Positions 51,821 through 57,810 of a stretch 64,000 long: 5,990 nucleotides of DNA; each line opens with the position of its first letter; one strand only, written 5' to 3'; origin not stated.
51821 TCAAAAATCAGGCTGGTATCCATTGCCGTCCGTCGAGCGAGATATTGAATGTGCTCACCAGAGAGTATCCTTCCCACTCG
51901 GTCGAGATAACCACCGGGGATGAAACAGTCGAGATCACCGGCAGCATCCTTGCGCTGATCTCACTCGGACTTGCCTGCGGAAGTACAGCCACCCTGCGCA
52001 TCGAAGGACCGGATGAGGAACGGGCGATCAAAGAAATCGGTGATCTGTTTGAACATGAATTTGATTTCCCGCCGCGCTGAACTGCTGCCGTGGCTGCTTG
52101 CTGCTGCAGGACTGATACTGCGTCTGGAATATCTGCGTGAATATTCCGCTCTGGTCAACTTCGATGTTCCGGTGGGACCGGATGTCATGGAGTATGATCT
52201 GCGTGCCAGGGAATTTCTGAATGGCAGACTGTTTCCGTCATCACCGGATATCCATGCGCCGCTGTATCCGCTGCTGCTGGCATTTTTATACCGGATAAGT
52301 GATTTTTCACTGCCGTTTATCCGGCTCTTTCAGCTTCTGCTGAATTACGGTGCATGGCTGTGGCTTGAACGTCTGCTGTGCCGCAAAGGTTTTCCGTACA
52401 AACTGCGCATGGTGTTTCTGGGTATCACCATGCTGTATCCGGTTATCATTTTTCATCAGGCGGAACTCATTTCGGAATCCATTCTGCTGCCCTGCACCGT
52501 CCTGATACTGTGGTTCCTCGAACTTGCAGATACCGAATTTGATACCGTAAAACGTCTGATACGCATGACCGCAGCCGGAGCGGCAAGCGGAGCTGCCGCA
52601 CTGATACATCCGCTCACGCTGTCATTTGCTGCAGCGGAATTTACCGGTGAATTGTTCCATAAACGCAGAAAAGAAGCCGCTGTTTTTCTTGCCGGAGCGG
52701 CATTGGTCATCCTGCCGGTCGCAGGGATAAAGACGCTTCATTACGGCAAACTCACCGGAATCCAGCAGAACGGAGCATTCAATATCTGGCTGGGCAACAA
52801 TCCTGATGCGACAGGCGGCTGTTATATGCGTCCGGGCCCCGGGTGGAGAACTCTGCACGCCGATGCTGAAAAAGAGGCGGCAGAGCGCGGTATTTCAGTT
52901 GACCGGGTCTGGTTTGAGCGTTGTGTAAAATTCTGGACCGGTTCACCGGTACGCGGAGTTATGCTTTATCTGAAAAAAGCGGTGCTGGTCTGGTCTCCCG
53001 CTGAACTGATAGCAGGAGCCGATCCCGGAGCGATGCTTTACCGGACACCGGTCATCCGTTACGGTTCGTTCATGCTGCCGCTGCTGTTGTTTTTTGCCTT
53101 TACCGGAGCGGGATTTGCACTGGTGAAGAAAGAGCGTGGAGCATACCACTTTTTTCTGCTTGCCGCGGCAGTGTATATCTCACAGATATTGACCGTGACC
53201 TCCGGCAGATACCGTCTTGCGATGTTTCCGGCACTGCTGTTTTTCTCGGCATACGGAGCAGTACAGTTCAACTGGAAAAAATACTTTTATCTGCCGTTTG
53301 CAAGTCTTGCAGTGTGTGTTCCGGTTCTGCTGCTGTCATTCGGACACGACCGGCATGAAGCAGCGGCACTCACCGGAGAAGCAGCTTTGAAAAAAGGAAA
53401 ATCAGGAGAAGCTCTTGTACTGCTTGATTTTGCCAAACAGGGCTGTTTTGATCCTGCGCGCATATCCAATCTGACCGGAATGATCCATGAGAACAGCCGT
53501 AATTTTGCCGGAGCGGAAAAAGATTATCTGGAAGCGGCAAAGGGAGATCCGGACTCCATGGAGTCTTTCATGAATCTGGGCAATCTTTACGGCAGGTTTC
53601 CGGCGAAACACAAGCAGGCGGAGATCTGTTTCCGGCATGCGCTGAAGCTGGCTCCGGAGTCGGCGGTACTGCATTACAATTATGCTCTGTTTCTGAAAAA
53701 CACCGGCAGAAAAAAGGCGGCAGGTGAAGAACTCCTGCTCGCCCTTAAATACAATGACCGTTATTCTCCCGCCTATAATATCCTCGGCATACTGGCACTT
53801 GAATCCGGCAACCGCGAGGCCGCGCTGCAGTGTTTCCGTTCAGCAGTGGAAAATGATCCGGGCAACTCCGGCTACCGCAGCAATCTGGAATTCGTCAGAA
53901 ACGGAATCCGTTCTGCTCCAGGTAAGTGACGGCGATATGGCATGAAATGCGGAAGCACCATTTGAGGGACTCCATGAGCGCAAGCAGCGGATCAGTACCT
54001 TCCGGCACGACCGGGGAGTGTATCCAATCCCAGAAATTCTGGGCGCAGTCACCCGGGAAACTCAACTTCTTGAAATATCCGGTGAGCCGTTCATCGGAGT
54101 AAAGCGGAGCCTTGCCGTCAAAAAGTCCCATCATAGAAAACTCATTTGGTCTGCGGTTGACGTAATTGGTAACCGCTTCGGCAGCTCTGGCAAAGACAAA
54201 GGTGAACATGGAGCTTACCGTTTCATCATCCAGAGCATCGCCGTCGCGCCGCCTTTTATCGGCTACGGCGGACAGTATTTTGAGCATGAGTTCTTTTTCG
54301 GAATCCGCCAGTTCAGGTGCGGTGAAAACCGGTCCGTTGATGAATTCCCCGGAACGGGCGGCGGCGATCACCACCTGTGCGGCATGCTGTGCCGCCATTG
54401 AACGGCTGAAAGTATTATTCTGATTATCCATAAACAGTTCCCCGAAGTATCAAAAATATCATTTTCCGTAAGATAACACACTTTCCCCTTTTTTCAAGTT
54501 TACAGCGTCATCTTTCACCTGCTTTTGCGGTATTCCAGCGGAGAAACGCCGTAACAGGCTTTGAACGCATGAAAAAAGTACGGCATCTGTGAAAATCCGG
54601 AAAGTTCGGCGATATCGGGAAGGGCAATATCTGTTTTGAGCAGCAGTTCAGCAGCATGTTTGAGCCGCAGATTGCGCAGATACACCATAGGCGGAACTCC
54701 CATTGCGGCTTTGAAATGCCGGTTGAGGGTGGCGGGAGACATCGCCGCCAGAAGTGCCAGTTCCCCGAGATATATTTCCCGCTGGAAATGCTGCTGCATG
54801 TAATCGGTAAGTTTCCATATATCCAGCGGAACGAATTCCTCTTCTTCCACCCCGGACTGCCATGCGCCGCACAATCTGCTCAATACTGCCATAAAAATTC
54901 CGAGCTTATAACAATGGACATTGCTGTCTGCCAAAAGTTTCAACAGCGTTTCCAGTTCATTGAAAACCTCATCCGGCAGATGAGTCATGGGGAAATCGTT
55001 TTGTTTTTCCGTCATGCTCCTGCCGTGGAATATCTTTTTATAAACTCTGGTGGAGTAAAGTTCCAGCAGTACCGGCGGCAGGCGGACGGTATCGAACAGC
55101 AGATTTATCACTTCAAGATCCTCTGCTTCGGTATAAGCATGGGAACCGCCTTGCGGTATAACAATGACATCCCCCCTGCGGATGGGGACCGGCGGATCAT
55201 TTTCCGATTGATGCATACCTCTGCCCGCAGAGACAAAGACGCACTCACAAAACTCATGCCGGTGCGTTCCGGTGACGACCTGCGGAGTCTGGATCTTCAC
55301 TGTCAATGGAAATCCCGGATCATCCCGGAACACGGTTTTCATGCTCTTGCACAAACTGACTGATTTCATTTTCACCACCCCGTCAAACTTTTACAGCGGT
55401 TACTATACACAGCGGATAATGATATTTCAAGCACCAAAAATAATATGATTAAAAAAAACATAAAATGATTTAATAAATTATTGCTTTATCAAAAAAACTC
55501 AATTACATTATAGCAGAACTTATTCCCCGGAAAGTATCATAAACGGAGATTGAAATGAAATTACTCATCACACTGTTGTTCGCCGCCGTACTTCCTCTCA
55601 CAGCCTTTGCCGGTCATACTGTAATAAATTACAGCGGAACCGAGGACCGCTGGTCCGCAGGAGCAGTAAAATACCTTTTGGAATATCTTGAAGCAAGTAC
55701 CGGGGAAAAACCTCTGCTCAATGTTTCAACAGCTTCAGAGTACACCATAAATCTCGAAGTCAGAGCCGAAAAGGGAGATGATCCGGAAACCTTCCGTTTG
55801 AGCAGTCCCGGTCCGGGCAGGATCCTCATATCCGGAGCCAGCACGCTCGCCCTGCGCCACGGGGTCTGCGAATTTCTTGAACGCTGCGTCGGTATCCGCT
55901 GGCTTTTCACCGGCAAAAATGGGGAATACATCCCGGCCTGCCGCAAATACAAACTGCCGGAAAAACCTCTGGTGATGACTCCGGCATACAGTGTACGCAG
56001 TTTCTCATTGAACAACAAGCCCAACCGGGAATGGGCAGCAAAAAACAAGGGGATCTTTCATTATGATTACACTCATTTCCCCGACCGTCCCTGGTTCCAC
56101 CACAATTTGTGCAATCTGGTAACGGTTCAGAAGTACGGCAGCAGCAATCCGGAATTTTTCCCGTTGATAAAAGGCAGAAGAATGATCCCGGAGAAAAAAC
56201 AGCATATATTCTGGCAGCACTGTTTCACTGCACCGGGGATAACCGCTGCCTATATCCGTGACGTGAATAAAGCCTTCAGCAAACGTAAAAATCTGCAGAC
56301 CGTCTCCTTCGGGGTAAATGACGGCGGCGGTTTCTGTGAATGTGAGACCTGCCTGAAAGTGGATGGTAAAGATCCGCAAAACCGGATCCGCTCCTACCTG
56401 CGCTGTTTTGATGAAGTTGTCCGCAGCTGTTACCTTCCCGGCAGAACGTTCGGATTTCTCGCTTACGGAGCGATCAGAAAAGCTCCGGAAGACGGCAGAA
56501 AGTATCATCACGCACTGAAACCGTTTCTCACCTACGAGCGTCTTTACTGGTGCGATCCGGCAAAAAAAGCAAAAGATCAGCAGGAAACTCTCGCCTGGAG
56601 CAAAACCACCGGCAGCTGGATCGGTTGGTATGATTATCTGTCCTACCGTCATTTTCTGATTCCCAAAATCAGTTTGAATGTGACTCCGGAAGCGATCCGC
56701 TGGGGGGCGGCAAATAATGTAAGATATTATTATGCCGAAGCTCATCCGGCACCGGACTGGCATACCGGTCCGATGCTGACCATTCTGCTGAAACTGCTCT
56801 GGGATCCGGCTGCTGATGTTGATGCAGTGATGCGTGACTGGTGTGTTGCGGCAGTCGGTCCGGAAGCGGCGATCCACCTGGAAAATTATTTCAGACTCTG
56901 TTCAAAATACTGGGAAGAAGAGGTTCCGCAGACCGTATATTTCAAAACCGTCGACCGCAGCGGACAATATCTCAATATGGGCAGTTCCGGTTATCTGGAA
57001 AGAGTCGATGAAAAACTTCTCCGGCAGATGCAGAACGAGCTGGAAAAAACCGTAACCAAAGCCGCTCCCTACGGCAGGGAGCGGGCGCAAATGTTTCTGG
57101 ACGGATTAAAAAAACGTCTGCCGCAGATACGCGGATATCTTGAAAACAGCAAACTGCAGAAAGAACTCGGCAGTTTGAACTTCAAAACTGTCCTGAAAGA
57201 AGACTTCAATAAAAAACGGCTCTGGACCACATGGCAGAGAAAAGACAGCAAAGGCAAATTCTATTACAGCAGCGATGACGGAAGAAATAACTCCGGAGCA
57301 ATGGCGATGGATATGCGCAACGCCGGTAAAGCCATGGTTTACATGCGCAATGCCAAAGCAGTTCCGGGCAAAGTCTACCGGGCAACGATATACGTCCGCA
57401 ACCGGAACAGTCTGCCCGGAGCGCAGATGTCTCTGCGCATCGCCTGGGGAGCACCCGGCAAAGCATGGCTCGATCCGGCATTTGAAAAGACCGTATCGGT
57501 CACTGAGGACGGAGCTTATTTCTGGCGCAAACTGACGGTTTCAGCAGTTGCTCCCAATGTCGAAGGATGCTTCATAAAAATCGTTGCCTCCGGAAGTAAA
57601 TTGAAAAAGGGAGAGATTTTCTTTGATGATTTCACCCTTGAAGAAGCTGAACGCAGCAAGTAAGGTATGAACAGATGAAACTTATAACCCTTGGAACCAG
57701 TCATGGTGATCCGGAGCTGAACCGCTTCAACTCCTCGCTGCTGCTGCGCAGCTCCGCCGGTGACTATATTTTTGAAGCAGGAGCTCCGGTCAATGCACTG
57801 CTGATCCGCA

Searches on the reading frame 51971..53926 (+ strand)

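Call 36: search_protein_families(library=pfam, proteins=[window:51971-53926:+], max_evalue=0.01)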
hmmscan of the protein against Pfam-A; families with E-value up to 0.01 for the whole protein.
window:51971-53926:+ (652 aa): 11 families
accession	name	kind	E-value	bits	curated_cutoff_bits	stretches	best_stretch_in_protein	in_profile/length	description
PF13181.12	TPR_8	-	6.5e-12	45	25.7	0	600-631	2-33/34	Tetratricopeptide repeat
PF13431.12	TPR_17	-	5.9e-10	39.1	24.4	1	553-584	1-32/34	Tetratricopeptide repeat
PF07719.23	TPR_2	-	3.9e-09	36.4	27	1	601-632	3-34/34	Tetratricopeptide repeat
PF13428.12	TPR_14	-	1e-07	32.3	23.5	0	602-636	4-38/44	Tetratricopeptide repeat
PF00515.34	TPR_1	-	1.3e-07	31.5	27.8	1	601-632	3-34/34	Tetratricopeptide repeat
PF13414.12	TPR_11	-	8.6e-06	25.8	26.8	0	513-541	11-39/42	TPR repeat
PF13432.12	TPR_16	-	2e-05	25.4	32.7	0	591-632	23-64/65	Tetratricopeptide repeat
PF23914.1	TPR_CcmH_CycH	-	0.00028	21.2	42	1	526-625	46-147/158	Cytochrome c-type biogenesis protein H TPR domain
PF13424.12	TPR_12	-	0.0004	20.9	30.1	0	596-628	42-74/77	Tetratricopeptide repeat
PF13429.12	TPR_15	-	0.00051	20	26.2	0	533-583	148-198/280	Tetratricopeptide repeat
PF14559.12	TPR_19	-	0.0011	19.7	25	0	554-602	14-61/68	Tetratricopeptide repeat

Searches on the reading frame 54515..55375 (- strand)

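Call 36: search_protein_families(library=pfam, proteins=[window:54515-55375:-], max_evalue=0.01)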
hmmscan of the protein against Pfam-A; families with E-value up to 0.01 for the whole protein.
window:54515-55375:- (286 aa): 5 families
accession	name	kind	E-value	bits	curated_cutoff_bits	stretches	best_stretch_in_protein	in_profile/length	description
PF12833.13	HTH_18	-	9.7e-23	80.7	33.6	1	207-284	2-79/80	Helix-turn-helix domain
PF00165.29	HTH_AraC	-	1e-10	41.9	26.6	2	247-284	6-42/42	Bacterial regulatory helix-turn-helix proteins, AraC family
PF07883.17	Cupin_2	-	6.8e-08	32.6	27.2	1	31-88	8-65/70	Cupin domain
PF02311.25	AraC_binding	-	1.1e-05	25.6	21.1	1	31-105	12-87/135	AraC-like ligand binding domain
PF12852.13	Cupin_6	-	0.0046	17.2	26.7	1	39-86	33-79/183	Cupin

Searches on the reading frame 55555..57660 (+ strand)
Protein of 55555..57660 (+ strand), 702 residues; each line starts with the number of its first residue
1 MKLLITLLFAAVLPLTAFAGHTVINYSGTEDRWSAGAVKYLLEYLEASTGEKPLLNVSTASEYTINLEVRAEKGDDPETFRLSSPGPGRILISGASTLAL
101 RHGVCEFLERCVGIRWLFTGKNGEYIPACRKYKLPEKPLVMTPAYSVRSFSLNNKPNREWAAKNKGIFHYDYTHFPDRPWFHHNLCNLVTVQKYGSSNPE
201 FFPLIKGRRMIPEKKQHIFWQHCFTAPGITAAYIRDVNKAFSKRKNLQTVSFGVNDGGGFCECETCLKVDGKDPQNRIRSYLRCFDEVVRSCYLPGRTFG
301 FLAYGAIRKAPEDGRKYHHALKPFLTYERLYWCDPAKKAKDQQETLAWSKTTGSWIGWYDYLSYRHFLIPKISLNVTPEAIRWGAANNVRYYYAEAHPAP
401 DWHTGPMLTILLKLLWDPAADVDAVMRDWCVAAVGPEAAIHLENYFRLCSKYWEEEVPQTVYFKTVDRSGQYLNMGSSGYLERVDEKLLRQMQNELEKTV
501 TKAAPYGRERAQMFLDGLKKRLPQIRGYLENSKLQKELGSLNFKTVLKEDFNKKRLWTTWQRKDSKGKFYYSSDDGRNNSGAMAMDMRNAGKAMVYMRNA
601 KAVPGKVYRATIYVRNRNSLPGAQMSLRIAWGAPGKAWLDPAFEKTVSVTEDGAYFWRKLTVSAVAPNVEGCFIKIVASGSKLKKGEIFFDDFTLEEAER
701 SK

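Call 36: search_protein_families(library=pfam, proteins=[window:55555-57660:+], max_evalue=0.01)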
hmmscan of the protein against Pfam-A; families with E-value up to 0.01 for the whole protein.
window:55555-57660:+ (702 aa): 2 families
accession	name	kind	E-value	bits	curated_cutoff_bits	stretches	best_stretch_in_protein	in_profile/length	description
PF16126.11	DUF4838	-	6.5e-36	124.5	26.6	1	118-446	1-324/325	Domain of unknown function (DUF4838)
PF12971.12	NAGLU_N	-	0.0053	17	28.3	0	65-124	18-75/82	Alpha-N-acetylglucosaminidase (NAGLU) N-terminal domain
